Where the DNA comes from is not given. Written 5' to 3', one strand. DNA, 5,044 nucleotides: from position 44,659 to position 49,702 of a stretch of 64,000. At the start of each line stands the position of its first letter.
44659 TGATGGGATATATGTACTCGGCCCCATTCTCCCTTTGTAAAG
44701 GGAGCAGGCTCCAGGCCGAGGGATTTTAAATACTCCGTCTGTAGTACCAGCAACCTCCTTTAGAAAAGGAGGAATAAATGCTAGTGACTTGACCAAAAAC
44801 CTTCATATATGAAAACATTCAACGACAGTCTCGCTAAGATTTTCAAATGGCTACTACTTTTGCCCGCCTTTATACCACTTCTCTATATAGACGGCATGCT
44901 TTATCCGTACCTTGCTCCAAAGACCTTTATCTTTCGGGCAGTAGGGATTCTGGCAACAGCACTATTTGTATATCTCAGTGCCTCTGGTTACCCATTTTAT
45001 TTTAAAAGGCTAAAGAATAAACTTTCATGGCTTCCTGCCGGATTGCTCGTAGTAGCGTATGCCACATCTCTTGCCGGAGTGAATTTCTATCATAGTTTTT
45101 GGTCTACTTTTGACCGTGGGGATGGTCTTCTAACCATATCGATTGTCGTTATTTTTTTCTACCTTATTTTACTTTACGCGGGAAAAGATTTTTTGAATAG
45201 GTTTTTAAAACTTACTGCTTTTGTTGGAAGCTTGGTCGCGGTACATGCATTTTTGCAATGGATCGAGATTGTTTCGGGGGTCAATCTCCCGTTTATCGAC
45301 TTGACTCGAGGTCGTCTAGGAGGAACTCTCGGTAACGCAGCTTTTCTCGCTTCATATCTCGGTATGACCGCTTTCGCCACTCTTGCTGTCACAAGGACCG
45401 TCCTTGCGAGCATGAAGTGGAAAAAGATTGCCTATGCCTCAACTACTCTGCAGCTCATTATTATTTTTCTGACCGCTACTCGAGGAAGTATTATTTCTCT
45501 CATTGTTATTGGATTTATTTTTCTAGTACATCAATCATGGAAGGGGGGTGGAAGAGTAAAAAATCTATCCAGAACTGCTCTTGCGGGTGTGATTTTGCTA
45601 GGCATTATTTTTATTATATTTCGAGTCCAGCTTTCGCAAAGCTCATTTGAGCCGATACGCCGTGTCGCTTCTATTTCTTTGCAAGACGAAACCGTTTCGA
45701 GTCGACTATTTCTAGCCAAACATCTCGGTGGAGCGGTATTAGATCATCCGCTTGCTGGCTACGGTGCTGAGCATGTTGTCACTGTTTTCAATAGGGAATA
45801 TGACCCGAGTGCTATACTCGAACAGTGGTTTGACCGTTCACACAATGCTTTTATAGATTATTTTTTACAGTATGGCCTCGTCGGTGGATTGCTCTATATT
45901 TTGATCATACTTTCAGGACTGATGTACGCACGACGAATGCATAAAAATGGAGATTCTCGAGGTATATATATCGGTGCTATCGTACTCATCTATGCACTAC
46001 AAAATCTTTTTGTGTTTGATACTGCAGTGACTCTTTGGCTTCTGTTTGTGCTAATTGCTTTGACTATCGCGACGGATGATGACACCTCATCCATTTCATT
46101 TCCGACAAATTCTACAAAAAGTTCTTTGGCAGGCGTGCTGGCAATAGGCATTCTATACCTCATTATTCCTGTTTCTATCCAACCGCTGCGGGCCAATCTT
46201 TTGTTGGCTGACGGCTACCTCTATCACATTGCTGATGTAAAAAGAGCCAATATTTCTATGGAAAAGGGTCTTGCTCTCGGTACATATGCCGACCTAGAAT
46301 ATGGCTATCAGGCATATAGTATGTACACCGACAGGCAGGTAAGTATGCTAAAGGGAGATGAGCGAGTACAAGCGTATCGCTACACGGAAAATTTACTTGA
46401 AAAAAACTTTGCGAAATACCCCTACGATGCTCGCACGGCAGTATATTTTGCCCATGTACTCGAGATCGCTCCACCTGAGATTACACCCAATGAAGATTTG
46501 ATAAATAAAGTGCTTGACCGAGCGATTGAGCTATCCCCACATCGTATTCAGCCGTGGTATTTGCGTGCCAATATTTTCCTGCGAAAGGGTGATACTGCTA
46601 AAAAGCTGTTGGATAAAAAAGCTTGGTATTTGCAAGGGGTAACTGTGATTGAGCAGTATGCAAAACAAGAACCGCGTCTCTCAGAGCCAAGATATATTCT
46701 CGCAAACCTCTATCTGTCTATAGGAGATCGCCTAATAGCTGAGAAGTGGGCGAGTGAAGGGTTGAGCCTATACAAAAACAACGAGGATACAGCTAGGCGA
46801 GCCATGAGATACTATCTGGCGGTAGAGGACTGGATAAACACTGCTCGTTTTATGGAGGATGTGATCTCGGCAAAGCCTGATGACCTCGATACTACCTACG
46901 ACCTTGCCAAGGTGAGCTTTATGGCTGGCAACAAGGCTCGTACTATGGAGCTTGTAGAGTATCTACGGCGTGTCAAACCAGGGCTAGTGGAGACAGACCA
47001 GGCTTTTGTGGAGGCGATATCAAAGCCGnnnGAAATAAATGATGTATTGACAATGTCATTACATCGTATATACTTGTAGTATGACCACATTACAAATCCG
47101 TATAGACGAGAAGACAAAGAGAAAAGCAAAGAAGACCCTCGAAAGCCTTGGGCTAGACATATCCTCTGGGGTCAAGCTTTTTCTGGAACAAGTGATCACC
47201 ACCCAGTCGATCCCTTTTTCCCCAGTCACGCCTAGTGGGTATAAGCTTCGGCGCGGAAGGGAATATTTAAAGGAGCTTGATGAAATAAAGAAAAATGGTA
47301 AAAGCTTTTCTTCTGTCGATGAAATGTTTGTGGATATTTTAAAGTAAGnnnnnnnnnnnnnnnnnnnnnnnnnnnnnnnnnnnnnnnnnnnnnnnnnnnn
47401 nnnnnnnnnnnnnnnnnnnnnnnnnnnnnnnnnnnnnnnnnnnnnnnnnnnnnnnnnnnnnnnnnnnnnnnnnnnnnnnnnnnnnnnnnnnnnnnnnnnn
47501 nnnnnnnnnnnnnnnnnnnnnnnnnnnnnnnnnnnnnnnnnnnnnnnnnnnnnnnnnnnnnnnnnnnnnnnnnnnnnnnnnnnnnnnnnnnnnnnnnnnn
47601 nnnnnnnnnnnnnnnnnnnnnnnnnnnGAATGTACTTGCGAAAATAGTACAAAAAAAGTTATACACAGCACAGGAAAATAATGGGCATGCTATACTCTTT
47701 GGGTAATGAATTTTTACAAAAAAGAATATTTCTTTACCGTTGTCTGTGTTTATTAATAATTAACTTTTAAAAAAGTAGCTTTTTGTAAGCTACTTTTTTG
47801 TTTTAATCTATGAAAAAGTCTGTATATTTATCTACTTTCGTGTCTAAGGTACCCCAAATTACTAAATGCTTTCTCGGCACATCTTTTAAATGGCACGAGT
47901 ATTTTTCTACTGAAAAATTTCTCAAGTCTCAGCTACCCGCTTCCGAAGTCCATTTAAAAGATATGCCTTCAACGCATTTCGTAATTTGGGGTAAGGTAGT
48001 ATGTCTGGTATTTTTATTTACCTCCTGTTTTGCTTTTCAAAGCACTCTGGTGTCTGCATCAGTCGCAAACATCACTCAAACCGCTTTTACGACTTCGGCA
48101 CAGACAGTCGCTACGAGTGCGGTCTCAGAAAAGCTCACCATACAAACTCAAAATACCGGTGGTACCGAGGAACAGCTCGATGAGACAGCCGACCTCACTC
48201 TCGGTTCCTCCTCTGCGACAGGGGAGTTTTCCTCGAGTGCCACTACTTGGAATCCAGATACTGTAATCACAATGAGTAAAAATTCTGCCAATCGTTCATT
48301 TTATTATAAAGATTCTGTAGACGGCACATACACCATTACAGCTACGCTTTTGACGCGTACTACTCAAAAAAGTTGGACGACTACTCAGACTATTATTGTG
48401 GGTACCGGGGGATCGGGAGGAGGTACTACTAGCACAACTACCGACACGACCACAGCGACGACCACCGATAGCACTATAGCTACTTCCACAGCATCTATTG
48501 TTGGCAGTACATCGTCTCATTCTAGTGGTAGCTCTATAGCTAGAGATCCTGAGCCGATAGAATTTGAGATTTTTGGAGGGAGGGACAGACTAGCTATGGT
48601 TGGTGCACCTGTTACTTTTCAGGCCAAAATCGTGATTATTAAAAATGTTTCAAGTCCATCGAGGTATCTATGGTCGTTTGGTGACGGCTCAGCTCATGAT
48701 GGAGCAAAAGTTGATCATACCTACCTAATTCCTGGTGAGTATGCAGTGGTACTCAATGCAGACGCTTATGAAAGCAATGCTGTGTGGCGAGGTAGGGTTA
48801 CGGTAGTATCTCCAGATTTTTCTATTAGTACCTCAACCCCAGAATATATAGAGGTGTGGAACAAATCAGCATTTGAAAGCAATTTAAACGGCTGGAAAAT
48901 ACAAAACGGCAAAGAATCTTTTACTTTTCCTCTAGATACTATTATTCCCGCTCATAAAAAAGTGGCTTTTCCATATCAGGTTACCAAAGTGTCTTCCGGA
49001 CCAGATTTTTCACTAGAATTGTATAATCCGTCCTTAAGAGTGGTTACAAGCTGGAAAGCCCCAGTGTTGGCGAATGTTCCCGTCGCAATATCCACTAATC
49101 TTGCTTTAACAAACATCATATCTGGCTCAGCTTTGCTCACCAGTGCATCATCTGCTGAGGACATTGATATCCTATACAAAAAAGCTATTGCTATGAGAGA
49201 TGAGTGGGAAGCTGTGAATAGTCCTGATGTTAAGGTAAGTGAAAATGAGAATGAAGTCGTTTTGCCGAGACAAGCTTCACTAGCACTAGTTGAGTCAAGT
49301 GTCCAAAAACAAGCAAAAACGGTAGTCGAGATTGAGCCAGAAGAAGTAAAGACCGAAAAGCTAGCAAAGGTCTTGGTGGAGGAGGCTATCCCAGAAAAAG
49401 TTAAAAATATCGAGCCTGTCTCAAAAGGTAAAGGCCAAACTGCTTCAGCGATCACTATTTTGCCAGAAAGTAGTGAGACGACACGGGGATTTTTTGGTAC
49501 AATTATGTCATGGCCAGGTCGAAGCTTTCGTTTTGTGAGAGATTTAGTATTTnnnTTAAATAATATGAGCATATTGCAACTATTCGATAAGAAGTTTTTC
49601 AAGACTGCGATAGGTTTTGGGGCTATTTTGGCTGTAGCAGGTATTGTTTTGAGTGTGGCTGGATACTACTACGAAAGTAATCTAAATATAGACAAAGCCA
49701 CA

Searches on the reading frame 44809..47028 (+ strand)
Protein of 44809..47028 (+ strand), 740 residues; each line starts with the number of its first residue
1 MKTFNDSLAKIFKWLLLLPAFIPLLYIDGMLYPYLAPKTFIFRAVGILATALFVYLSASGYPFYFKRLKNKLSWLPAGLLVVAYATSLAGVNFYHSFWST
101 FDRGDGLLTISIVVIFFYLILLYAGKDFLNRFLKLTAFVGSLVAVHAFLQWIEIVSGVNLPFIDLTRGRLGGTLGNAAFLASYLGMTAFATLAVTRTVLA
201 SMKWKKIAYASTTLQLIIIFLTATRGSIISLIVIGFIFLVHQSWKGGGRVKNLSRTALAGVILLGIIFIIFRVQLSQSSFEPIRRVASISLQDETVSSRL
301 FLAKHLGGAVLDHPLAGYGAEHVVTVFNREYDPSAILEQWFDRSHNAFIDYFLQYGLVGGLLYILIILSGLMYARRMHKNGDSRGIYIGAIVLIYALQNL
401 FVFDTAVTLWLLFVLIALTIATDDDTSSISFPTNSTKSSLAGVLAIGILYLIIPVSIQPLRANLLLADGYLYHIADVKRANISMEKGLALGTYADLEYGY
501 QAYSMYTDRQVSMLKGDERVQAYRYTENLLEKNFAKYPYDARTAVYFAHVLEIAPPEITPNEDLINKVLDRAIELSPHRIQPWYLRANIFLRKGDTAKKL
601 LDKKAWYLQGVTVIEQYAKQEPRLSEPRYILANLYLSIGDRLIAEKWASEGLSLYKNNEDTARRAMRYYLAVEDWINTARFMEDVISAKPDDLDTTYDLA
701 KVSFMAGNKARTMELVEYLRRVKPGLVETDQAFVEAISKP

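Call 62: search_protein_families(library=pfam, proteins=[window:44809-47028:+], max_evalue=0.001)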
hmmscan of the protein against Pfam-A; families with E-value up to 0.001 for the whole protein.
window:44809-47028:+ (740 aa): 2 families
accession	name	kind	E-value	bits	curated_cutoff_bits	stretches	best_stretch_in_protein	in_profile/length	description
PF04932.20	Wzy_C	-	5.2e-18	65.7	31.7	1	214-364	5-149/149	O-Antigen ligase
PF13431.12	TPR_17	-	4e-05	24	24.4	0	569-599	2-32/34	Tetratricopeptide repeat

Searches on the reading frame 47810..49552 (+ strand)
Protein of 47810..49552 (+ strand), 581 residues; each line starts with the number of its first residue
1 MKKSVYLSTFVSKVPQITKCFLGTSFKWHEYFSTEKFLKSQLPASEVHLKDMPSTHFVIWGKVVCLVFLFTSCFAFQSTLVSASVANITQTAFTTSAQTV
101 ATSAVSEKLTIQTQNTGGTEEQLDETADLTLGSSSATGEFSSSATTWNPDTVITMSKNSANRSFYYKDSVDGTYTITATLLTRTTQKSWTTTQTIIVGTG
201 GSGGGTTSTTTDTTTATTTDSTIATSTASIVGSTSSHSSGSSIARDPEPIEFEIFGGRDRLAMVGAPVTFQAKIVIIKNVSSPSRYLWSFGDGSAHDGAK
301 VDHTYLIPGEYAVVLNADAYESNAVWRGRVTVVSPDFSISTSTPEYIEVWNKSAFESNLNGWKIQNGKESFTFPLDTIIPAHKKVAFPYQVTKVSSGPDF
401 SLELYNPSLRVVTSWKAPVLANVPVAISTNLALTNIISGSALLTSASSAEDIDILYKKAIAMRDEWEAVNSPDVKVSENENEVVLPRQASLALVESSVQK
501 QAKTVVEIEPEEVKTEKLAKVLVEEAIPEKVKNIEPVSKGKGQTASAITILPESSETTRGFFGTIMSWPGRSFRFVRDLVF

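Call 62: search_protein_families(library=pfam, proteins=[window:47810-49552:+], max_evalue=0.001)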
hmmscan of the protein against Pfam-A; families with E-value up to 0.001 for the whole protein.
window:47810-49552:+ (581 aa): 3 families
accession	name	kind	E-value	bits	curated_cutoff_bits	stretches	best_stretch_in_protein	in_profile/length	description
PF18911.6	PKD_4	-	1e-09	38.7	27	1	258-318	10-69/85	PKD domain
PF00801.26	PKD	-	4.5e-09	36.6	23.5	1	264-322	13-70/80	PKD domain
PF00932.25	LTD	-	1.1e-05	26.2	34.3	1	342-387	22-67/109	Lamin Tail Domain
